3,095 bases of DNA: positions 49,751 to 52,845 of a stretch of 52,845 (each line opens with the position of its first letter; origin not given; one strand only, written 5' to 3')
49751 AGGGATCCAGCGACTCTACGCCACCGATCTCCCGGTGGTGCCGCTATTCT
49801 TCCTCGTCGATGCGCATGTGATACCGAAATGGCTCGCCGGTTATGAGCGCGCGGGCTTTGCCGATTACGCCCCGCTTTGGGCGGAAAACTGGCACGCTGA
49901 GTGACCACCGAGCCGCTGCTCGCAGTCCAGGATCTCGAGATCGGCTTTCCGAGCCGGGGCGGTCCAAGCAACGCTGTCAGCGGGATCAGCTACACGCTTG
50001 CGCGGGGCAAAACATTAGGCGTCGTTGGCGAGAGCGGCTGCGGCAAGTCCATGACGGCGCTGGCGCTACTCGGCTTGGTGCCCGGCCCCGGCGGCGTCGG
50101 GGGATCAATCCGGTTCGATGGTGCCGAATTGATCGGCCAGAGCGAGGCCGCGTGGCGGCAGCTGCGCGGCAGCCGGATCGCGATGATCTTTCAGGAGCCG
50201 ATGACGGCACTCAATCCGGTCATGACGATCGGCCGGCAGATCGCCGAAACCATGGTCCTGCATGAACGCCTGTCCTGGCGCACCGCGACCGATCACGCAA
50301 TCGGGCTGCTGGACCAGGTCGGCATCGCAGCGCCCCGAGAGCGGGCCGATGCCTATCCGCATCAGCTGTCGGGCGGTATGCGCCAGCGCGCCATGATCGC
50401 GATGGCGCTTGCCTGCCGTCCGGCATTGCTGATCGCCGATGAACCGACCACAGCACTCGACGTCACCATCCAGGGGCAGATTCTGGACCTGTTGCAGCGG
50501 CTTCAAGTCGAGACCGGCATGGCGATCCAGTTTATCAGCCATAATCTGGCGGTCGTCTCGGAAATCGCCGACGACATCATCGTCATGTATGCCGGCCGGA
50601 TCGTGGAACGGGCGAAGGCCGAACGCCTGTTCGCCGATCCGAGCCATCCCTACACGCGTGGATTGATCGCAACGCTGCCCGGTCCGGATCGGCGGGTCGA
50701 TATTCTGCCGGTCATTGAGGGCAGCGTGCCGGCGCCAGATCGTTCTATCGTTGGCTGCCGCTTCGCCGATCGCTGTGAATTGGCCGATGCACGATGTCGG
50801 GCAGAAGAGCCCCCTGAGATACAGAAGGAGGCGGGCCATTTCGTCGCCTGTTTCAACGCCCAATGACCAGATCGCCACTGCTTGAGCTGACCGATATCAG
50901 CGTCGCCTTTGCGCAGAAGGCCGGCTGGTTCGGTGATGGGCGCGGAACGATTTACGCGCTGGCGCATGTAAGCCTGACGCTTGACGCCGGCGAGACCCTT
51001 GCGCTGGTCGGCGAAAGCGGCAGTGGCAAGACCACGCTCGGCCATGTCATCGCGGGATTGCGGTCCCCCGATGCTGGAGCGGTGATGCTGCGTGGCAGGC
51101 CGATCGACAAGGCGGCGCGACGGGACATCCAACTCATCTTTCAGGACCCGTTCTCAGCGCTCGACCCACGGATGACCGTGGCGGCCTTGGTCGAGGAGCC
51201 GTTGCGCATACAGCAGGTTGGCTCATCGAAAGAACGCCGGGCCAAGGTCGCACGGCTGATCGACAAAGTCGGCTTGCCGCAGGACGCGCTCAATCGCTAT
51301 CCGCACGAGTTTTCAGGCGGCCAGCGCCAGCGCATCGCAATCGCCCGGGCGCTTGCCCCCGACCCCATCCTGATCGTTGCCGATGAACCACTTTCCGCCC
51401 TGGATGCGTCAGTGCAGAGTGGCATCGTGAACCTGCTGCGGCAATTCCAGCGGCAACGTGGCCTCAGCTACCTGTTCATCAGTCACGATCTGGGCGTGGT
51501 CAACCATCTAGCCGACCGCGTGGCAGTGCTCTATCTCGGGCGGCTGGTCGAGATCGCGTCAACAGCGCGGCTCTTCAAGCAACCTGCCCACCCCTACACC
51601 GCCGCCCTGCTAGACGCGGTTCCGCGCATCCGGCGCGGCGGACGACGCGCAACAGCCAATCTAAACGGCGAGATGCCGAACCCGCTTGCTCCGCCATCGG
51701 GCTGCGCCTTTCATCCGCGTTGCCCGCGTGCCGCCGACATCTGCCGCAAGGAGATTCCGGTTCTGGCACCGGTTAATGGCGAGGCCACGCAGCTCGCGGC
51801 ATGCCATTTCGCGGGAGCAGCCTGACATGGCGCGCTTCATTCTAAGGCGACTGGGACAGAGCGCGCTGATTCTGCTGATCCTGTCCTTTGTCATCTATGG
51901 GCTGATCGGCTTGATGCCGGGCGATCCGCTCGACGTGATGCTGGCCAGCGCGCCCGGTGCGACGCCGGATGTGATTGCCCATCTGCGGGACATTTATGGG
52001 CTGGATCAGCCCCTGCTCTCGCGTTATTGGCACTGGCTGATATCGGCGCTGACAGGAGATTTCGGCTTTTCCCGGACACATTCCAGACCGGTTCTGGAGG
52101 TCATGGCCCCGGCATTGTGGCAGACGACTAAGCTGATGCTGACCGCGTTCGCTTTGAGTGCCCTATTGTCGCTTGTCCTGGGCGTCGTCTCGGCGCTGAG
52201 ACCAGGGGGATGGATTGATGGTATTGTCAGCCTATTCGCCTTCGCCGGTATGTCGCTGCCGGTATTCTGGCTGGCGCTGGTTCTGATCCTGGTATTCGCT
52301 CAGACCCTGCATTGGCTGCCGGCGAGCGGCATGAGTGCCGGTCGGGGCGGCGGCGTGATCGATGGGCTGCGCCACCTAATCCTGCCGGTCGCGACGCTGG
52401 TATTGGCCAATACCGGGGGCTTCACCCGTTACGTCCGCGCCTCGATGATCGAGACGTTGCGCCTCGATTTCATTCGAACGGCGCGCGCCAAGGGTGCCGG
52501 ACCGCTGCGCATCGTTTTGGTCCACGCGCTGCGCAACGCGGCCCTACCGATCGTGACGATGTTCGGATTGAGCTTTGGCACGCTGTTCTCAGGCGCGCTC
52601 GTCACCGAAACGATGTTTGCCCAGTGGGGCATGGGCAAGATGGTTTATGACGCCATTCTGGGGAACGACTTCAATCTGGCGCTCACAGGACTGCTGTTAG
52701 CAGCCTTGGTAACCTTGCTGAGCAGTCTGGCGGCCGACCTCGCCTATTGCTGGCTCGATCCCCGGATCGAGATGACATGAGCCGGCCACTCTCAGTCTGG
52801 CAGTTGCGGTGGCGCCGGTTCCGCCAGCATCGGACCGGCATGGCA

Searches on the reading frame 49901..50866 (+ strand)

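Call 40: search_protein_families(library=pfam, proteins=[window:49901-50866:+])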
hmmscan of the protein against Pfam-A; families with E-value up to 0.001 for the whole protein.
window:49901-50866:+ (321 aa): 2 families
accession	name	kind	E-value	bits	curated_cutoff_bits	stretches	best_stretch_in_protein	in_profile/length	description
PF00005.33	ABC_tran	-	2.1e-27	96.8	25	1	27-184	2-137/137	ABC transporter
PF08352.17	oligo_HPY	-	3.1e-17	63.1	27.1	1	235-299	1-65/65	Oligopeptide/dipeptide transporter, C-terminal region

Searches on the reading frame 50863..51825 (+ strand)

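Call 40: search_protein_families(library=pfam, proteins=[window:50863-51825:+])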
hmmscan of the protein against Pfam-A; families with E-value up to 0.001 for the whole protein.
window:50863-51825:+ (320 aa): 3 families
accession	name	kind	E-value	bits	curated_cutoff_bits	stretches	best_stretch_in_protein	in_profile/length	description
PF00005.33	ABC_tran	-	1.7e-31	110.1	25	1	34-177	2-136/137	ABC transporter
PF08352.17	oligo_HPY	-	1.7e-20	73.6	27.1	1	229-294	1-65/65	Oligopeptide/dipeptide transporter, C-terminal region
PF13304.12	AAA_21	-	5.8e-06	27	27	0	140-214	228-304/304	AAA domain, putative AbiEii toxin, Type IV TA system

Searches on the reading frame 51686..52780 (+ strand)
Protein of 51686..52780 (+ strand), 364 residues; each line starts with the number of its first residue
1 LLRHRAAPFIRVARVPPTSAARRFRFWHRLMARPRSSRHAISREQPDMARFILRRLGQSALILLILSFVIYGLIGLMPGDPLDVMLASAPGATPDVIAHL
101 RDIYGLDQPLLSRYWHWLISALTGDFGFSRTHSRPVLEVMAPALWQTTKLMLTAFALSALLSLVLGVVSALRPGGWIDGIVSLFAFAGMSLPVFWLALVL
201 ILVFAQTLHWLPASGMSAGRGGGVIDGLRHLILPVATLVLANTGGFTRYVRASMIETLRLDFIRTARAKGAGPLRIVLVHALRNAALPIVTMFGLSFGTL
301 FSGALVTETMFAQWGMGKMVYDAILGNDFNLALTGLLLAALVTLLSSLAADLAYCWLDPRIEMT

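Call 40: search_protein_families(library=pfam, proteins=[window:51686-52780:+])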
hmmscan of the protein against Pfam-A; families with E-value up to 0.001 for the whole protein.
window:51686-52780:+ (364 aa): 2 families
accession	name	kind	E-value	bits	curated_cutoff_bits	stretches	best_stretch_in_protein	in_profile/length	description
PF00528.27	BPD_transp_1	-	3e-41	141.6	26.4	1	163-362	2-183/184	Binding-protein-dependent transport system inner membrane component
PF19300.4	BPD_transp_1_N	-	2.3e-12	47.5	23.8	1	48-125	1-76/114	Binding-prot-dependent transport system membrane comp, N-term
